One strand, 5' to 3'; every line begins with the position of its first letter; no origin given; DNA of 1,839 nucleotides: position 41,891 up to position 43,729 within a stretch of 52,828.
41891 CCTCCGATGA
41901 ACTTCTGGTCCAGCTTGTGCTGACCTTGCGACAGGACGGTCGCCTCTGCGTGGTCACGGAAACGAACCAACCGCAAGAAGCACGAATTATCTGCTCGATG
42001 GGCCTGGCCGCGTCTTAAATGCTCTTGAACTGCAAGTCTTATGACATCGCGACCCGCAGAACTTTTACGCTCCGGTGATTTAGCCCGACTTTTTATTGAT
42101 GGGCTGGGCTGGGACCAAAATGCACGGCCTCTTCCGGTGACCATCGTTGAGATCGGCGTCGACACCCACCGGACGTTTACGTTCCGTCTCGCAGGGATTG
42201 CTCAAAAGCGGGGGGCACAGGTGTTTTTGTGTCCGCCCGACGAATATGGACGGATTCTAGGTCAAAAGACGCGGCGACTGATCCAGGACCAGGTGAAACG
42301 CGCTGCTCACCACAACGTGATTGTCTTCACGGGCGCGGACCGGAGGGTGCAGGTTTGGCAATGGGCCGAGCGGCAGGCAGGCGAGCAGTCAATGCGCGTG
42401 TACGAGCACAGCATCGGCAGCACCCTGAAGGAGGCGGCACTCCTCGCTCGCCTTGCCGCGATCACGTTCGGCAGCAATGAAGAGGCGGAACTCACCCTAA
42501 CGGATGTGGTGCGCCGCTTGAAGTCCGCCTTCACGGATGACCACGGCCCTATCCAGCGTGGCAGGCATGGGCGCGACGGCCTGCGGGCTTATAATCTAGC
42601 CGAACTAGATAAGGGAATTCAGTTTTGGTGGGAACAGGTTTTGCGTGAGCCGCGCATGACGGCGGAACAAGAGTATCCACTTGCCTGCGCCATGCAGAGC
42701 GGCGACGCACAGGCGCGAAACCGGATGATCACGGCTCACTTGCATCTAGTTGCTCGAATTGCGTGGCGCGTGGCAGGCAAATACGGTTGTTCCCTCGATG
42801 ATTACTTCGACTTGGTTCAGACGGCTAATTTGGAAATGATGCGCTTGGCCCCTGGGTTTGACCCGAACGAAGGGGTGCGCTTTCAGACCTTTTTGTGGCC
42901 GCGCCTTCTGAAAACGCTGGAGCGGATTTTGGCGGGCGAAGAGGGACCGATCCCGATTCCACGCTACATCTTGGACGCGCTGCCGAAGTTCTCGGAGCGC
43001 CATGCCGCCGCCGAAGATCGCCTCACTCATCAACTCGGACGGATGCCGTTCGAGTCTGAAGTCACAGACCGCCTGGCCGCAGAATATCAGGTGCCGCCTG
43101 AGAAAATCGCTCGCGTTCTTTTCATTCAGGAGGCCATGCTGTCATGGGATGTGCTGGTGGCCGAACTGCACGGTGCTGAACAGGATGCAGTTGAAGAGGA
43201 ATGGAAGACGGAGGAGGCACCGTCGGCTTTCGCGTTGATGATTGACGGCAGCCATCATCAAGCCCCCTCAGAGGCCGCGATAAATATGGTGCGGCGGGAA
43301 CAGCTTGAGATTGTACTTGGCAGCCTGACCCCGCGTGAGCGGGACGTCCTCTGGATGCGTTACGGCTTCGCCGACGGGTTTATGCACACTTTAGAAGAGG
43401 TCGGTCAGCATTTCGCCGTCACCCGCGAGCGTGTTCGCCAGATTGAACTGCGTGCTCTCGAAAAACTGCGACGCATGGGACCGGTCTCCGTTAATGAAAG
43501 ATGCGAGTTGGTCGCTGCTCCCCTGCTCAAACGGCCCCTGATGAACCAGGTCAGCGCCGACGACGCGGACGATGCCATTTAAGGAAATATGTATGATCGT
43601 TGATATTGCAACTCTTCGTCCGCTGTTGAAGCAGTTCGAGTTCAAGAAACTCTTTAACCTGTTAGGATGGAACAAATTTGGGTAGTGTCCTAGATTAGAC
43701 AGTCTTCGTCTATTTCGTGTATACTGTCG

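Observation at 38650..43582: PLD-nuclease/SNF2 helicase gene coupled to a sigma-70 protein with a foreign N-terminal domain: candidate undescribed DNA-sensing or defence module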

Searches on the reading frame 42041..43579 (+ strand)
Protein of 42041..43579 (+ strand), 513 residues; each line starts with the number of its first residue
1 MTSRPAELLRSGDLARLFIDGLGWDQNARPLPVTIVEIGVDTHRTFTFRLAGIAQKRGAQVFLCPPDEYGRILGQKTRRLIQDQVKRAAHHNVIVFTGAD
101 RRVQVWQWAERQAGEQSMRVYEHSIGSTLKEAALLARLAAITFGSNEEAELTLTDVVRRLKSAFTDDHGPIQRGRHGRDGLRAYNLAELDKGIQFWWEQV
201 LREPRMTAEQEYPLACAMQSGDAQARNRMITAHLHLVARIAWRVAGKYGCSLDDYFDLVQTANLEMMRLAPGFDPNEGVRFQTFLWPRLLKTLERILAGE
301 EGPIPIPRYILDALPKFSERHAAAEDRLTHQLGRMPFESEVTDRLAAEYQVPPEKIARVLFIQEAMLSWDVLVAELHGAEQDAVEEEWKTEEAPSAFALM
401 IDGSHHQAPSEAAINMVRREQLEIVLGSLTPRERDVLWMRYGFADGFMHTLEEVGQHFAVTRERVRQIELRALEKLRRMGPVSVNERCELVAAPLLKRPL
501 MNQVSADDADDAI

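Call 7: search_protein_families(library=pfam, proteins=[window:42041-43579:+], max_evalue=0.01)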
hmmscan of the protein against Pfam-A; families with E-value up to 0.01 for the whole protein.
window:42041-43579:+ (513 aa): 2 families
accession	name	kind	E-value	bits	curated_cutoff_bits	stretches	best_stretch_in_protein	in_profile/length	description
PF04545.22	Sigma70_r4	-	4.6e-17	61.7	24.1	1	425-477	1-49/50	Sigma-70, region 4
PF04542.20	Sigma70_r2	-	1.1e-08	35.1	24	1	229-288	1-56/71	Sigma-70 region 2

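Call 8: search_protein_families(library=padloc, proteins=[window:42041-43579:+], max_evalue=0.01)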
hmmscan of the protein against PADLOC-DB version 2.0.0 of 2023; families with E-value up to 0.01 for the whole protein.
window:42041-43579:+ (513 aa): 2 families
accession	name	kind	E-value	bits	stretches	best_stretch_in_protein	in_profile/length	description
PDLC02203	MzaA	-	1.9e-23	80.6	1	223-479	428-658/683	-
PDLC03628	REase_MTase_IIG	-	5.4e-12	42.6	1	8-165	11-157/1100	Type IIG restriction enzyme-methyltransferase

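Call 9: search_protein_families(library=ncbifam, proteins=[window:42041-43579:+], max_evalue=0.01)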
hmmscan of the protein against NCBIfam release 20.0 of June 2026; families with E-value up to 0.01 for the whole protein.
window:42041-43579:+ (513 aa): 46 families (the best 25 are shown)
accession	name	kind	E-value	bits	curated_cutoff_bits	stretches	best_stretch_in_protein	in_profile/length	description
NF006666.0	PRK09210.1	equivalog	6.7e-42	144.1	572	1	181-478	89-358/370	RNA polymerase sigma factor RpoD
NF005643.0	PRK07406.1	equivalog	6.4e-35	121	500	1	223-478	159-385/397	RNA polymerase sigma factor RpoD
TIGR02997.1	Sig70-cyanoRpoD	subfamily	8.1e-33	113.9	384.5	1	217-477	68-298/298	RNA polymerase sigma factor, RpoD/SigA family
NF004208.0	PRK05658.1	equivalog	1.5e-32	113.4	555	1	219-478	384-618/631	RNA polymerase sigma factor RpoD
TIGR02394.1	rpoS_proteo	equivalog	2.4e-32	112.6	378.7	1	191-479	13-273/285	RNA polymerase sigma factor RpoS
TIGR02393.1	RpoD_Cterm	equivalog_domain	3.1e-32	112.1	354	1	225-478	1-226/238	RNA polymerase sigma factor RpoD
NF005920.0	PRK07921.1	subfamily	2.2e-30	105.8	464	1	198-478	64-316/328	RNA polymerase sigma factor SigB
NF004207.0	PRK05657.1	equivalog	8.9e-30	104.1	394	1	190-479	55-316/329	RNA polymerase sigma factor RpoS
NF005785.0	PRK07598.1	equivalog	2.2e-29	102.5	554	1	218-478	169-400/415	RNA polymerase sigma factor SigC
NF004561.0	PRK05901.1-3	equivalog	9.1e-29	101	582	1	204-478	280-525/537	RNA polymerase sigma factor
NF041931.2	MzaA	equivalog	4.7e-28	98.4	800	1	210-478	461-703/726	MZA anti-phage system associated sigma-70 family RNA polymerase sigma factor MzaA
NF005642.0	PRK07405.1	subfamily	1.2e-27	97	524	1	214-478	73-307/318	RNA polymerase sigma factor SigD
NF004615.0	PRK05949.1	subfamily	1.2e-27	96.7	530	1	213-479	81-317/327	RNA polymerase sigma factor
NF005143.0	PRK06596.1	subfamily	2.6e-25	89.5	241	2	191-284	14-104/285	RNA polymerase factor sigma-32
NF004562.0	PRK05901.1-4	equivalog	5.5e-24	84.6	779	1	224-478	316-542/571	RNA polymerase sigma factor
TIGR02937.1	sigma70-ECF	superfamily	3e-21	75.7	42.9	1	225-478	2-163/165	sigma-70 family RNA polymerase sigma factor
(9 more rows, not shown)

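Call 13: find_homologous_proteins(query=window:42041-43579:+, max_evalue=0.00001)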
Query window:42041-43579:+ (513 aa): 922 proteins with E <= 0.00001 among 8000 candidates; the best 120 are listed.
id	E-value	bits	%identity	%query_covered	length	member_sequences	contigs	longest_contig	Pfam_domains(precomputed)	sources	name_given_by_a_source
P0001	0.0e+0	1022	100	88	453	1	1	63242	PF04545.23,PF04542.21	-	-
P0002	1.4e-203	696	63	99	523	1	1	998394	PF04545.23,PF04542.21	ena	-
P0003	1.2e-198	679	65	93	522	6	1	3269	PF04545.23,PF04542.21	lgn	-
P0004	4.2e-179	615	55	97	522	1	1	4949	PF04545.23,PF04542.21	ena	-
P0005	1.1e-171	590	70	70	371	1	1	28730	PF04545.23,PF04542.21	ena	-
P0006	4.4e-109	384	43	91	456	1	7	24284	PF04545.23,PF04542.21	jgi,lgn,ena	-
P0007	6.4e-101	357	42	93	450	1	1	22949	PF04545.23,PF04542.21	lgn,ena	-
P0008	1.1e-96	343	40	92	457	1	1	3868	PF04545.23,PF04542.21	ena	-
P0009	1.1e-95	340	67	45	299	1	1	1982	-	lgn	-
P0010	3.7e-86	308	38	92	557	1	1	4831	PF04545.23,PF04542.21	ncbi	-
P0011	1.7e-55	207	31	91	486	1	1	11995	PF04545.23,PF04542.21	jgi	jgi:RNA polymerase primary sigma factor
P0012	2.2e-46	177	40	58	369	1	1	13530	PF04545.23,PF00140.26,PF04542.21,PF04539.23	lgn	-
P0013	6.5e-46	176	40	58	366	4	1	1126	PF04545.23,PF00140.26,PF04542.21,PF04539.23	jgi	jgi:RNA polymerase primary sigma factor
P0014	7.1e-46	175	40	58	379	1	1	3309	PF04545.23,PF00140.26,PF04542.21,PF04539.23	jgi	jgi:RNA polymerase primary sigma factor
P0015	8.1e-46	175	40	58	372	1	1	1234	PF04545.23,PF00140.26,PF04542.21,PF04539.23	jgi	-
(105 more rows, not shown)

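Call 14: find_encoding_contigs(protein=P0002, flank=10000, max_places=3)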
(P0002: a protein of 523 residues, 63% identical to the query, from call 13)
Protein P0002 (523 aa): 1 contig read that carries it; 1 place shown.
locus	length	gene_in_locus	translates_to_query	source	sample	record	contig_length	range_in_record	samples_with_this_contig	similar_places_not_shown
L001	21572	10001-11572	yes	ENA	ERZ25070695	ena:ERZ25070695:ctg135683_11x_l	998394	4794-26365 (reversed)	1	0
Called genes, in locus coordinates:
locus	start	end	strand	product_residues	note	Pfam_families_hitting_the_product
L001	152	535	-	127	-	-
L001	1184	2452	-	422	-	PF02086:MethyltransfD12, PF13340:DUF4096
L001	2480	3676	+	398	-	-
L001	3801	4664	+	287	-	-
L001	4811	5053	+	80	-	PF12161:HsdM_N (weak)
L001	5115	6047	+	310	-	-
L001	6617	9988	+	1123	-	PF13091:PLDc_2, PF00176:SNF2-rel_dom (faint), PF04851:ResIII (faint), PF00270:DEAD (weak), PF00271:Helicase_C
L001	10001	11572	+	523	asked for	PF04542:Sigma70_r2, PF04545:Sigma70_r4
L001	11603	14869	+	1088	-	PF25120:DUF7814, PF20473:MmeI_Mtase (weak), PF07669:Eco57I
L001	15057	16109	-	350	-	PF12796:Ank_2 (weak), PF13606:Ank_3 (faint), PF13637:Ank_4 (faint), PF13857:Ank_5 (weak), PF00023:Ank (weak), PF13857:Ank_5 (weak)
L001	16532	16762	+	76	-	-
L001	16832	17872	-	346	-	PF13371:TPR_9 (faint), PF13424:TPR_12 (faint), PF13431:TPR_17 (faint), PF14559:TPR_19 (faint), PF23914:TPR_CcmH_CycH (faint), PF13414:TPR_11 (weak), PF13432:TPR_16, PF21033:RMD1-3 (weak), +6 more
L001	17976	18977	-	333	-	PF13513:HEAT_EZ (faint), PF02985:HEAT (faint), PF13646:HEAT_2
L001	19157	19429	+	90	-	PF13560:HTH_31, PF24250:HVO_2718 (faint), PF01381:HTH_3, PF12844:HTH_19 (weak)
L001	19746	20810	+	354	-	-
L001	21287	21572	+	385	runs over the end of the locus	-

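Call 15: find_encoding_contigs(protein=P0005, flank=10000, max_places=3)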
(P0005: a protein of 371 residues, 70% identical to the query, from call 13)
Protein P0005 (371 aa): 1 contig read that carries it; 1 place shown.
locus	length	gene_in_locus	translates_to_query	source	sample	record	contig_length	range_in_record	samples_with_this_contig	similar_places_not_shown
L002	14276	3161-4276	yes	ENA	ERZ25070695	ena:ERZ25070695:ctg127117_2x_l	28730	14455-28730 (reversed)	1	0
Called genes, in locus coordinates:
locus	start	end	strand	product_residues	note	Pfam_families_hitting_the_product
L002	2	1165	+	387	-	?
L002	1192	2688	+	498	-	PF00271:Helicase_C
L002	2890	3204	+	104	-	-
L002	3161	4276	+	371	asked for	PF04542:Sigma70_r2, PF04545:Sigma70_r4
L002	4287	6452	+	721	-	PF25120:DUF7814, PF20473:MmeI_Mtase, PF07669:Eco57I (weak)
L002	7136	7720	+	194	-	-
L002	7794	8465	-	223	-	-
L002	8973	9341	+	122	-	-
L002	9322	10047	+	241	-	-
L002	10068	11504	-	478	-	PF01935:DUF87 (weak)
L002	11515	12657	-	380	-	-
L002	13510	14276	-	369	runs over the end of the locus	PF07883:Cupin_2 (weak), PF00165:HTH_AraC (weak), PF12833:HTH_18, PF00165:HTH_AraC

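Call 16: find_encoding_contigs(protein=P0006, flank=10000, max_places=4)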
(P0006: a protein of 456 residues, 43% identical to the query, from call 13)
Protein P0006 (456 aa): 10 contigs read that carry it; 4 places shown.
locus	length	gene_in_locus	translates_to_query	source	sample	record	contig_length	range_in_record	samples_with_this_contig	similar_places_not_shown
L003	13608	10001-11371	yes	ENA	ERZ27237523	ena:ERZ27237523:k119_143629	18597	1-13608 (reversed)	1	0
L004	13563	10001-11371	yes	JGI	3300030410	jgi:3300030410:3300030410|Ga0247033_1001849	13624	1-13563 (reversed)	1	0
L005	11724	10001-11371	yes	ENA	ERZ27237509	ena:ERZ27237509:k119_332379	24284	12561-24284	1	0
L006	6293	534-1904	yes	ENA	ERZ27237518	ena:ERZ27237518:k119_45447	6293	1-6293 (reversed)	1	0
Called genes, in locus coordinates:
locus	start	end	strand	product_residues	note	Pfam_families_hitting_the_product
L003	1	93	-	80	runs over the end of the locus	-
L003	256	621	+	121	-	-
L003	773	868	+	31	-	-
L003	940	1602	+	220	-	PF03551:PadR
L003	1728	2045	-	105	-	-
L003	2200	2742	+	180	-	PF04542:Sigma70_r2, PF08281:Sigma70_r4_2, PF04545:Sigma70_r4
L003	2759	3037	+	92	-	-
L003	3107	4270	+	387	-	PF00712:DNA_pol3_beta, PF02767:DNA_pol3_beta_2, PF02768:DNA_pol3_beta_3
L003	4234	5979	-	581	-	PF00239:Resolvase, PF07508:Recombinase, PF13408:Zn_ribbon_recom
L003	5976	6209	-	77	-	-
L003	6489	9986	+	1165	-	PF13091:PLDc_2, PF09565:RE_NgoFVII (weak), PF04851:ResIII (faint), PF00176:SNF2-rel_dom, PF00271:Helicase_C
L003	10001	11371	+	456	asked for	PF04542:Sigma70_r2, PF04545:Sigma70_r4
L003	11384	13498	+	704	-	PF25120:DUF7814 (weak), PF02384:N6_Mtase (faint), PF01170:UPF0020 (faint), PF20473:MmeI_Mtase, PF07669:Eco57I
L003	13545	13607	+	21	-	?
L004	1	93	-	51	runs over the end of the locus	?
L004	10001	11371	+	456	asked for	PF04542:Sigma70_r2, PF04545:Sigma70_r4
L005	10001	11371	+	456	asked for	PF04542:Sigma70_r2, PF04545:Sigma70_r4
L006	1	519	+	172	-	?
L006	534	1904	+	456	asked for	PF04542:Sigma70_r2, PF04545:Sigma70_r4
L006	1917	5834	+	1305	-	PF25120:DUF7814 (weak), PF02384:N6_Mtase (faint), PF20473:MmeI_Mtase, PF07669:Eco57I, PF04326:SLFN_AlbA_2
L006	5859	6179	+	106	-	-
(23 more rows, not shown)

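Call 17: find_encoding_contigs(protein=P0007, flank=10000, max_places=3)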
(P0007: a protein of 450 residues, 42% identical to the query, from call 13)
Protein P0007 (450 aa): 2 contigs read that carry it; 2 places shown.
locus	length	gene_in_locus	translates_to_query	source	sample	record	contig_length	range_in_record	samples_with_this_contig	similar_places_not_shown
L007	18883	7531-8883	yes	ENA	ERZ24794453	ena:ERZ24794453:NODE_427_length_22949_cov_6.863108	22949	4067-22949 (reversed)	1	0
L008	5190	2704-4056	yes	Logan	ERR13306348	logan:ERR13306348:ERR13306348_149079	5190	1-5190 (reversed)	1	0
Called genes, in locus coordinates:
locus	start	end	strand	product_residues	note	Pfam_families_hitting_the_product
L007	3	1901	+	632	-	?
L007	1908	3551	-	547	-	PF00239:Resolvase, PF07508:Recombinase, PF13408:Zn_ribbon_recom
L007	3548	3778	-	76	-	-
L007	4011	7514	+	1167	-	PF13091:PLDc_2, PF09565:RE_NgoFVII (faint), PF04851:ResIII (faint), PF00176:SNF2-rel_dom, PF00270:DEAD (faint), PF00271:Helicase_C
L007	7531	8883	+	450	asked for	PF04542:Sigma70_r2, PF04545:Sigma70_r4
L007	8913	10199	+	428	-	PF25120:DUF7814 (faint)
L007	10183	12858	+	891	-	PF07669:Eco57I, PF04326:SLFN_AlbA_2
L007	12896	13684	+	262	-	-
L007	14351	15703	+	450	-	PF03235:GmrSD_N, PF01844:HNH, PF14279:HNH_5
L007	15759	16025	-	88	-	-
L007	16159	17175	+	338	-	-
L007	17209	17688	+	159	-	-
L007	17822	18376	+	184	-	PF13328:HD_4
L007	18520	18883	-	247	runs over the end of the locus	-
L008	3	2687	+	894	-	?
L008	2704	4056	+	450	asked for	PF04542:Sigma70_r2, PF04545:Sigma70_r4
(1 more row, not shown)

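Call 19: find_encoding_contigs(protein=P0011, flank=10000, max_places=2)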
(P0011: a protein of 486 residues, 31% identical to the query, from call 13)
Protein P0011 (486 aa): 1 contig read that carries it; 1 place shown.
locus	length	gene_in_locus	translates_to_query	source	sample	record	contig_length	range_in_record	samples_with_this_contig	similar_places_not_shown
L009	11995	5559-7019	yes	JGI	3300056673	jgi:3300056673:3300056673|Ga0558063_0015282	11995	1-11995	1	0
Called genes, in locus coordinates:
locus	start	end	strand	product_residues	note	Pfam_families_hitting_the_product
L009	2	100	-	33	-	?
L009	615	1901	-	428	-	PF01408:GFO_IDH_MocA, PF22725:GFO_IDH_MocA_C3 (faint), PF19051:GFO_IDH_MocA_C2 (weak)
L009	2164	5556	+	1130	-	PF13091:PLDc_2 (weak), PF00176:SNF2-rel_dom (faint), PF04851:ResIII (faint), PF00271:Helicase_C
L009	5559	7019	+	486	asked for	PF04542:Sigma70_r2, PF04545:Sigma70_r4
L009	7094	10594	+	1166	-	PF20473:MmeI_Mtase (weak), PF07669:Eco57I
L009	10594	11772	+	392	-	PF06114:Peptidase_M78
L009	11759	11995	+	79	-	?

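Call 20: find_encoding_contigs(protein=P0010, flank=10000, max_places=2)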
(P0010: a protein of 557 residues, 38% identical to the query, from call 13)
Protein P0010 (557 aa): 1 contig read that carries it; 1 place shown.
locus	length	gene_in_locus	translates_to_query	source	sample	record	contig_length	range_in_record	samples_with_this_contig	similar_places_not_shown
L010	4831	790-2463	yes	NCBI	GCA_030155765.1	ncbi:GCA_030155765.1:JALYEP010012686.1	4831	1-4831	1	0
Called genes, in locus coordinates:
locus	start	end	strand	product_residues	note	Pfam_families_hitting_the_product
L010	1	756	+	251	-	?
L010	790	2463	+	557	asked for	PF04542:Sigma70_r2 (weak), PF04545:Sigma70_r4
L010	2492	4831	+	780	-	?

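Call 21: find_encoding_contigs(protein=P0004, flank=10000, max_places=2)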
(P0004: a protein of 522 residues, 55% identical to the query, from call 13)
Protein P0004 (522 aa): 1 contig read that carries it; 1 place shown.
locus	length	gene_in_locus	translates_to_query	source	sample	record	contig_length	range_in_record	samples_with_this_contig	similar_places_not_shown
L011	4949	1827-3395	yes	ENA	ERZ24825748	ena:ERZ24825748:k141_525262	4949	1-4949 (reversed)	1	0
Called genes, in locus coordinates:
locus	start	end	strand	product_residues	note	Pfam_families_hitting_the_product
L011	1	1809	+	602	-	?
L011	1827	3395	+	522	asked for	PF04542:Sigma70_r2, PF04545:Sigma70_r4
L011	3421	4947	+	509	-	?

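Call 29: search_protein_families(library=pfam, proteins=[L001:11603-14866:+, L006:1917-5831:+, L009:7094-10591:+, L007:8913-10196:+, L007:10183-12855:+, L003:11384-13495:+], max_evalue=1)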
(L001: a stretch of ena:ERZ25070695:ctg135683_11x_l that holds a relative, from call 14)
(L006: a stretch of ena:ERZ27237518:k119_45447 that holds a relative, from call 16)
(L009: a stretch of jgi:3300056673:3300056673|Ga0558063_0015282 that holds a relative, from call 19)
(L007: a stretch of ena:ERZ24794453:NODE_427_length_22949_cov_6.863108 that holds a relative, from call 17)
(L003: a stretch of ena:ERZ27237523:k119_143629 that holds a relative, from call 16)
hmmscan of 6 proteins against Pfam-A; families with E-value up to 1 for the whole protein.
L001:11603-14866:+ (1088 aa): 6 families
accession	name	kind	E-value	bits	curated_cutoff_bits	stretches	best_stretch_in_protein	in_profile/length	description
PF07669.17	Eco57I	-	3.4e-24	86.3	25.3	1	565-816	1-165/171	Eco57I restriction-modification methylase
PF25120.1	DUF7814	-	2.8e-08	34.2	27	1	197-279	84-165/228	Domain of unknown function (DUF7814)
PF20473.4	MmeI_Mtase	-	1.4e-06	28.2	27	1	481-587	11-85/259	MmeI, DNA-methyltransferase domain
PF20465.4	MmeI_hel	-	0.0095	17.1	27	1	197-270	6-75/75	MmeI, helicase spacer domain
PF06757.18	Ins_allergen_rp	-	0.01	16.2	23.2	1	128-199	82-153/174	Insect allergen related repeat, nitrile-specifier detoxification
PF02384.22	N6_Mtase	-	0.13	12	20.4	0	487-512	44-69/311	N-6 DNA Methylase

L006:1917-5831:+ (1305 aa): 7 families
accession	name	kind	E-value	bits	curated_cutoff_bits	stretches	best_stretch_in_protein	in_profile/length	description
PF07669.17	Eco57I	-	5.7e-23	82.3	25.3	2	471-668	1-94/171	Eco57I restriction-modification methylase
PF04326.19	SLFN_AlbA_2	-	1.4e-15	58.3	25.3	1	1149-1290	1-117/118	Schlafen, AlbA_2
PF20473.4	MmeI_Mtase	-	1.1e-10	41.5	27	1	400-499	14-91/259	MmeI, DNA-methyltransferase domain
PF02384.22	N6_Mtase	-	1e-06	28.8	20.4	1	401-493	42-100/311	N-6 DNA Methylase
PF25120.1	DUF7814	-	1.6e-06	28.4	27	1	244-292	121-169/228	Domain of unknown function (DUF7814)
PF01170.24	UPF0020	-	6.2e-05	23.2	22.3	1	403-495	26-101/197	RMKL-like, methyltransferase domain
PF20465.4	MmeI_hel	-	0.11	13.7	27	1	199-279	4-75/75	MmeI, helicase spacer domain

L009:7094-10591:+ (1166 aa): 6 families
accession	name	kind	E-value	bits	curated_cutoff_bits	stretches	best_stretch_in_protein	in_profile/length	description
PF07669.17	Eco57I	-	4.8e-24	85.8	25.3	1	587-825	1-147/171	Eco57I restriction-modification methylase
PF20473.4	MmeI_Mtase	-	4e-07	29.9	27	1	497-609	10-85/259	MmeI, DNA-methyltransferase domain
PF02384.22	N6_Mtase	-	0.00046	20.1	20.4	0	326-362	3-40/311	N-6 DNA Methylase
PF19372.4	DUF5947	-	0.054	13.6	25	1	423-503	80-154/177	Family of unknown function (DUF5947)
PF25120.1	DUF7814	-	0.072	13.2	27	1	244-289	122-165/228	Domain of unknown function (DUF7814)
PF20465.4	MmeI_hel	-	0.1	13.8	27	1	197-276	6-75/75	MmeI, helicase spacer domain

L007:8913-10196:+ (428 aa): 1 family
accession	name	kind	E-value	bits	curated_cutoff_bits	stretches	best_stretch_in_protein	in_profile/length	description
PF25120.1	DUF7814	-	3.1e-05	24.2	27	1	244-333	121-205/228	Domain of unknown function (DUF7814)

L007:10183-12855:+ (891 aa): 4 families
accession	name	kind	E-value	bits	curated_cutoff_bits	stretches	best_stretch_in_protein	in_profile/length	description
PF07669.17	Eco57I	-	1.5e-21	77.7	25.3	2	49-246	2-92/171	Eco57I restriction-modification methylase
PF04326.19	SLFN_AlbA_2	-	2.5e-16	60.7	25.3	1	734-875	1-117/118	Schlafen, AlbA_2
PF11396.14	PepSY_like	-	0.00063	20.4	28.3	1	733-770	10-45/83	Putative beta-lactamase-inhibitor-like, PepSY-like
PF02384.22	N6_Mtase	-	0.046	13.5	20.4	0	320-396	162-233/311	N-6 DNA Methylase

L003:11384-13495:+ (704 aa): 6 families
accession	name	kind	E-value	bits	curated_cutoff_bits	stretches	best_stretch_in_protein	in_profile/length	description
PF07669.17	Eco57I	-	1.6e-13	51.5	25.3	1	471-668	1-94/171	Eco57I restriction-modification methylase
PF20473.4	MmeI_Mtase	-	4.4e-11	42.9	27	1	400-499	14-91/259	MmeI, DNA-methyltransferase domain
PF25120.1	DUF7814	-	4.3e-06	27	27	1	244-292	121-169/228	Domain of unknown function (DUF7814)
PF02384.22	N6_Mtase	-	7.5e-06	25.9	20.4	1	401-493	42-100/311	N-6 DNA Methylase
PF01170.24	UPF0020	-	1.5e-05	25.2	22.3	1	403-496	26-102/197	RMKL-like, methyltransferase domain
PF20465.4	MmeI_hel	-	0.038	15.2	27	1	199-279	4-75/75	MmeI, helicase spacer domain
